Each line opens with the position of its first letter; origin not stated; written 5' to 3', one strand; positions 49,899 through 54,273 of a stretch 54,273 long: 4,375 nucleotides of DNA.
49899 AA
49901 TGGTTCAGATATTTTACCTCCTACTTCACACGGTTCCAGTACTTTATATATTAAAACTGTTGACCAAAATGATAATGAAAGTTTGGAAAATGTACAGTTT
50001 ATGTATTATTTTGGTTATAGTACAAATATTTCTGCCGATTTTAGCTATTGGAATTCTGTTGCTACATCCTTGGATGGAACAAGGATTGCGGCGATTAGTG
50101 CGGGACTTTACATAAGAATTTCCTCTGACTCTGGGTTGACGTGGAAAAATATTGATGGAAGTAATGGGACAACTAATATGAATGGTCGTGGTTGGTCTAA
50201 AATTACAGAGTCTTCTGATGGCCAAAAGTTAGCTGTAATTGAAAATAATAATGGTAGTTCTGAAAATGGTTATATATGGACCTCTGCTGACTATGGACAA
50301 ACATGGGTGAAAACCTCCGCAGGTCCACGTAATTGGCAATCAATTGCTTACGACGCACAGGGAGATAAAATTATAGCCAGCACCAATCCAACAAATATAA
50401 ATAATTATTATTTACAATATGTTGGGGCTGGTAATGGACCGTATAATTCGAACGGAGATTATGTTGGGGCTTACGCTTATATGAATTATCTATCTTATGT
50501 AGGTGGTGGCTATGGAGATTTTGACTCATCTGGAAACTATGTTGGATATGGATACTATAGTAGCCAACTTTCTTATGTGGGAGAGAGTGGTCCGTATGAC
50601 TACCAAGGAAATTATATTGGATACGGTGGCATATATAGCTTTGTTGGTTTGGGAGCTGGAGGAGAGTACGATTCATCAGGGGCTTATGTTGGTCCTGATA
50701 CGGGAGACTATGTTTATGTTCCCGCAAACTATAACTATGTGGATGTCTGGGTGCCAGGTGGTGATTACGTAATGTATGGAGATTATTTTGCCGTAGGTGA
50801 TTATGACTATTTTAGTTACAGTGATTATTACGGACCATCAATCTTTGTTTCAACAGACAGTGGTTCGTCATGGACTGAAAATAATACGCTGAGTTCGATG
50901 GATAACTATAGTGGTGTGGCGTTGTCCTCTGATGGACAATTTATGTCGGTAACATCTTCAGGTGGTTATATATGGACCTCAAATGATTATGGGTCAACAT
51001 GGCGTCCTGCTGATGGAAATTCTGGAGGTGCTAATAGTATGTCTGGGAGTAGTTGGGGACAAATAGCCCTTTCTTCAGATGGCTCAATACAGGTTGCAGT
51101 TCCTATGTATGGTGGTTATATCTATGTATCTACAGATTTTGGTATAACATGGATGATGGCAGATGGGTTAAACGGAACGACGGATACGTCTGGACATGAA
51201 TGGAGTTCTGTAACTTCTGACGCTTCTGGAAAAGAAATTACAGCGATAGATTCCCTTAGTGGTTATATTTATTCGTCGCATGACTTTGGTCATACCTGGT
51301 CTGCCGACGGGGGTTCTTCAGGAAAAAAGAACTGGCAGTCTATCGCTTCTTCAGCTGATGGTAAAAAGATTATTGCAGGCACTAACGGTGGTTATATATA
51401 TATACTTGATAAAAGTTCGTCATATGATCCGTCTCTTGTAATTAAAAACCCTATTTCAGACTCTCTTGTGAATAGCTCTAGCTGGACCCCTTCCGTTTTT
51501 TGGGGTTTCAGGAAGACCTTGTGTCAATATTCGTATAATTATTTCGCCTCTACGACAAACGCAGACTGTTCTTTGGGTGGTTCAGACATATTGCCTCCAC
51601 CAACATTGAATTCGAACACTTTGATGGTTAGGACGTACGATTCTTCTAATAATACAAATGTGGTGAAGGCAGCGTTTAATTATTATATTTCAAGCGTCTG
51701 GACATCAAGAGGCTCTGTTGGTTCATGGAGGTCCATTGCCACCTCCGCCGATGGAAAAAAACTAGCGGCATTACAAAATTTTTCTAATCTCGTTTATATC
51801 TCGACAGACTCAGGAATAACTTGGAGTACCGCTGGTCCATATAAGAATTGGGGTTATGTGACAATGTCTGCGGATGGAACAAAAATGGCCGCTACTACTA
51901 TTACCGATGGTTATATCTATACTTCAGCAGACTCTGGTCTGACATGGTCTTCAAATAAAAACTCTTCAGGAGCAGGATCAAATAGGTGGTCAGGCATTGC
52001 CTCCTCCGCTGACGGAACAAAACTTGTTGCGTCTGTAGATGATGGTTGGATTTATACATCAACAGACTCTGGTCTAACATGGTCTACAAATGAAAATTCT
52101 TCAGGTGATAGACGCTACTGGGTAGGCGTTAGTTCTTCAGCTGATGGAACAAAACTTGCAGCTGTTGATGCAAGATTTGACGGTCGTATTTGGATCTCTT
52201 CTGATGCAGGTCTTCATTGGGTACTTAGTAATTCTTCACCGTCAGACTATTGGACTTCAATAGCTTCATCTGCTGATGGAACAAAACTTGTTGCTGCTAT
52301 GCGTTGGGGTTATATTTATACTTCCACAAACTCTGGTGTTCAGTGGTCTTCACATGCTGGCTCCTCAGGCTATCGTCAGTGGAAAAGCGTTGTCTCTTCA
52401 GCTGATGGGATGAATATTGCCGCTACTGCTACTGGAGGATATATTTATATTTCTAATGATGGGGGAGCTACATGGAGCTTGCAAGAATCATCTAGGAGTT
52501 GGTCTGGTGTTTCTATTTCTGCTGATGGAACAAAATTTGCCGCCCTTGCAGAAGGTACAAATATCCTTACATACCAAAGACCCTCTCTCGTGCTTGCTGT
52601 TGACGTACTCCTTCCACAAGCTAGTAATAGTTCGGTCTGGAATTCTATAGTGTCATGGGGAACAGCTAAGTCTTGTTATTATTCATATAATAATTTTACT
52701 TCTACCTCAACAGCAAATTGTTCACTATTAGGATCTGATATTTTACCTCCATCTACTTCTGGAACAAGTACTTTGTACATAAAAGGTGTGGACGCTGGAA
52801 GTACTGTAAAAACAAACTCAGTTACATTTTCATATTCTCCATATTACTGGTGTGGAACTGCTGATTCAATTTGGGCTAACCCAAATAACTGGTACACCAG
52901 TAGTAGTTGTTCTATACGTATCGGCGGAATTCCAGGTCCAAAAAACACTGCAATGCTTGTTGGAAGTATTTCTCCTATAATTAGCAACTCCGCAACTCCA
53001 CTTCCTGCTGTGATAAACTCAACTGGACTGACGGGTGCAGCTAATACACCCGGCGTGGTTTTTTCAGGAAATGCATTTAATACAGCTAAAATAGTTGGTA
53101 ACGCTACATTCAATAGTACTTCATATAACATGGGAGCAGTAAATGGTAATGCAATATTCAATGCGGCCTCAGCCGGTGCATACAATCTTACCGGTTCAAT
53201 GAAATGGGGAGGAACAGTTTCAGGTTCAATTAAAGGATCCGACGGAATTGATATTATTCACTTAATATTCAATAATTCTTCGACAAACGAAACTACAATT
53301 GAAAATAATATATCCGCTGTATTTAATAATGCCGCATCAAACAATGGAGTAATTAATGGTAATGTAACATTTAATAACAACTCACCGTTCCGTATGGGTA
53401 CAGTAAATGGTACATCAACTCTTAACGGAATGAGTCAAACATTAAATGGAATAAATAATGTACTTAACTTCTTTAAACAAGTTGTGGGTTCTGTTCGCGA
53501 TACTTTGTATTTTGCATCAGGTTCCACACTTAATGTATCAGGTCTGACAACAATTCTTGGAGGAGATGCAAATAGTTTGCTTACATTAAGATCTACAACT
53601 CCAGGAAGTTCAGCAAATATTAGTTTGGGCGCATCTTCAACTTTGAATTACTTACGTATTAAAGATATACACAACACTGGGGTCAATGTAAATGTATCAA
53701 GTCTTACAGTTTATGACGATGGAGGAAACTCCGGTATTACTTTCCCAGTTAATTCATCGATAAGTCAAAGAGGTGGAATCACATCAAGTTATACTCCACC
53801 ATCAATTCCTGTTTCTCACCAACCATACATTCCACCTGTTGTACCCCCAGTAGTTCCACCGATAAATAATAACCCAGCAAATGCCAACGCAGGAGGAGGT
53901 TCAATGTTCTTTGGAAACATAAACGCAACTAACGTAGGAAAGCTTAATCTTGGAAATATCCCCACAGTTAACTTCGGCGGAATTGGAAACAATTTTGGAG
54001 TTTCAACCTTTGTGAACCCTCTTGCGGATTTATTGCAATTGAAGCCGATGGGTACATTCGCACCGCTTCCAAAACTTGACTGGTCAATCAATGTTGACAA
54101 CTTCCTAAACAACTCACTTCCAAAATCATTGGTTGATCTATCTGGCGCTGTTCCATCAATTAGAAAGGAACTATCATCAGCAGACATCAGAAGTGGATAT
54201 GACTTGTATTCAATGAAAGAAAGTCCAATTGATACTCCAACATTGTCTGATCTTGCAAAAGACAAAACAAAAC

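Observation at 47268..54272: Giant (>2335 aa) secreted beta-helix / Asp-box repeat protein missing from the ORF track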

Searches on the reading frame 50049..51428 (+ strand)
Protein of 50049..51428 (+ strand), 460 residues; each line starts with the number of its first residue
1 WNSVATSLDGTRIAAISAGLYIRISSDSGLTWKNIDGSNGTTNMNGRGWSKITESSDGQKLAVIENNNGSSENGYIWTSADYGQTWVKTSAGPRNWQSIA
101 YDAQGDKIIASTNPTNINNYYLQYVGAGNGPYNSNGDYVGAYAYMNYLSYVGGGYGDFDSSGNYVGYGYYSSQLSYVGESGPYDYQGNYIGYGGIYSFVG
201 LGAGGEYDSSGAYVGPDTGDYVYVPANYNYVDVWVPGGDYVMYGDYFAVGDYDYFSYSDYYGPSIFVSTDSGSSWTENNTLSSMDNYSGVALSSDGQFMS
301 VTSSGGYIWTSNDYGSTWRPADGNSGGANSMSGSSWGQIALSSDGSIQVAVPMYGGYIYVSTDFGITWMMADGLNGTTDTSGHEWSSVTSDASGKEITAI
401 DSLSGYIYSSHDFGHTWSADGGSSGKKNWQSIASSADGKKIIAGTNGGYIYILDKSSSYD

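Call 28: search_protein_families(library=pfam, proteins=[window:50049-51428:+], max_evalue=1)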
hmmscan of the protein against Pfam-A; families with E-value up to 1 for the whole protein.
window:50049-51428:+ (460 aa): 3 families
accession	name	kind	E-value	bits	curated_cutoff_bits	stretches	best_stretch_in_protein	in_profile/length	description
PF15899.11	BNR_6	-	4.4e-11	42.1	27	2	358-368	1-11/14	BNR-Asp box repeat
PF02012.26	BNR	-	7.1e-07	28.7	27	1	359-368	1-10/12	BNR/Asp-box repeat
PF24316.1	Tli3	-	2.5e-05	25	27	0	71-109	81-119/129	T6SS Tli3 immunity protein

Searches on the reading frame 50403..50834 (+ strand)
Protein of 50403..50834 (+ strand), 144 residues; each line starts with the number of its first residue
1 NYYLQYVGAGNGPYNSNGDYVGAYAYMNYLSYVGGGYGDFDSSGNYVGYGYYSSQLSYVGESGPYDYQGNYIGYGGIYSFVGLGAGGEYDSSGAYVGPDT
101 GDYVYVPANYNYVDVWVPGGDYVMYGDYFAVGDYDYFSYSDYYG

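Call 74: search_solved_structures(query=window:50403-50834:+, max_evalue=10)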
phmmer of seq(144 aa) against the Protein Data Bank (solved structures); distinct sequences matched with E-value up to 10: 0.

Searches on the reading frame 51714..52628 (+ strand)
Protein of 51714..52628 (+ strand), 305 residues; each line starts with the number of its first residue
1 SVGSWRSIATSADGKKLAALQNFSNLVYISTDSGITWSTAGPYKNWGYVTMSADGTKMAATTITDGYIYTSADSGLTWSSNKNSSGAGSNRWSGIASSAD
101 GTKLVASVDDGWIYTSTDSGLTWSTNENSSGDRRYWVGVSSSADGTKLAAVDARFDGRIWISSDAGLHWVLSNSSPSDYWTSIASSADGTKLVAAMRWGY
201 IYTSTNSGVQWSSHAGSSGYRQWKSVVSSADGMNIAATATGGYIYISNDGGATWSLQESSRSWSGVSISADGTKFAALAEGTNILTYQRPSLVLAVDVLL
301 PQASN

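Call 28: search_protein_families(library=pfam, proteins=[window:51714-52628:+], max_evalue=1)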
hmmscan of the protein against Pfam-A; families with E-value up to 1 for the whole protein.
window:51714-52628:+ (305 aa): 5 families
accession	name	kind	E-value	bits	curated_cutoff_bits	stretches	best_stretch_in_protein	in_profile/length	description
PF15902.12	Sortilin-Vps10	-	6e-09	35.6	33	4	201-262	3-65/446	Sortilin, neurotensin receptor 3,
PF02012.26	BNR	-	1e-07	31.2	27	2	245-256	1-12/12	BNR/Asp-box repeat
PF24316.1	Tli3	-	1.2e-05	26.1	27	1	19-70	78-127/129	T6SS Tli3 immunity protein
PF24638.1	KH_DEAH11_1st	-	0.0024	18.5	27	0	248-277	26-55/65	DEAH11 eukaryotic type KH-domain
PF20067.5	SSL_N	-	0.48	10.8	18.9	0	108-120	29-41/46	Strictosidine synthase-like, N-terminal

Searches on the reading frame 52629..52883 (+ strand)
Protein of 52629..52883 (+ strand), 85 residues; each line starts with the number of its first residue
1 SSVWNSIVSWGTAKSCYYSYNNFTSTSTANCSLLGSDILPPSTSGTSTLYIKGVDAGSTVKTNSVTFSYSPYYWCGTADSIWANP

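Call 28: search_protein_families(library=pfam, proteins=[window:52629-52883:+], max_evalue=1)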
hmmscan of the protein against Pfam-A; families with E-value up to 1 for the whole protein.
window:52629-52883:+ (85 aa): 1 family
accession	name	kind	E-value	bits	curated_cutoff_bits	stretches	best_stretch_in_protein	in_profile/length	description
PF22820.2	TcaA_3rd_4th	-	0.12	12.8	27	1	38-70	33-66/73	TcaA protein 3rd/4th domain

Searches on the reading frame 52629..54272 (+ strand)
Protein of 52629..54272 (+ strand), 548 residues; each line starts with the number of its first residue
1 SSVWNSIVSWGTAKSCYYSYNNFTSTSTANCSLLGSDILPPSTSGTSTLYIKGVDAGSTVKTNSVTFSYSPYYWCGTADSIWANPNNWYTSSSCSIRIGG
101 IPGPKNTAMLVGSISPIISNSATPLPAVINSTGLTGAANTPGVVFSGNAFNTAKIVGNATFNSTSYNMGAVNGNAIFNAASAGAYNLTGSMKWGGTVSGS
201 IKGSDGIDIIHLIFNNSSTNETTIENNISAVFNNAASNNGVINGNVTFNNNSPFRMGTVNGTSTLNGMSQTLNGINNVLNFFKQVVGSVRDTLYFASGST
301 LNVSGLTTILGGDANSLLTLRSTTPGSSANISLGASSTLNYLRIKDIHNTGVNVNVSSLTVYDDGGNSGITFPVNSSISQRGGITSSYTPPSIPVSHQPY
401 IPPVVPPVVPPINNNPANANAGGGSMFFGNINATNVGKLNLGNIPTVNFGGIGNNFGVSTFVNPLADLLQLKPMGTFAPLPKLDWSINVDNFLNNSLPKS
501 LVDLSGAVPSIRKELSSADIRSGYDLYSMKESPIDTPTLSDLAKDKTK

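Call 31: search_solved_structures(query=window:52629-54272:+, max_evalue=1)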
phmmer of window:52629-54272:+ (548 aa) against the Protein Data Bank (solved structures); distinct sequences matched with E-value up to 1: 0.
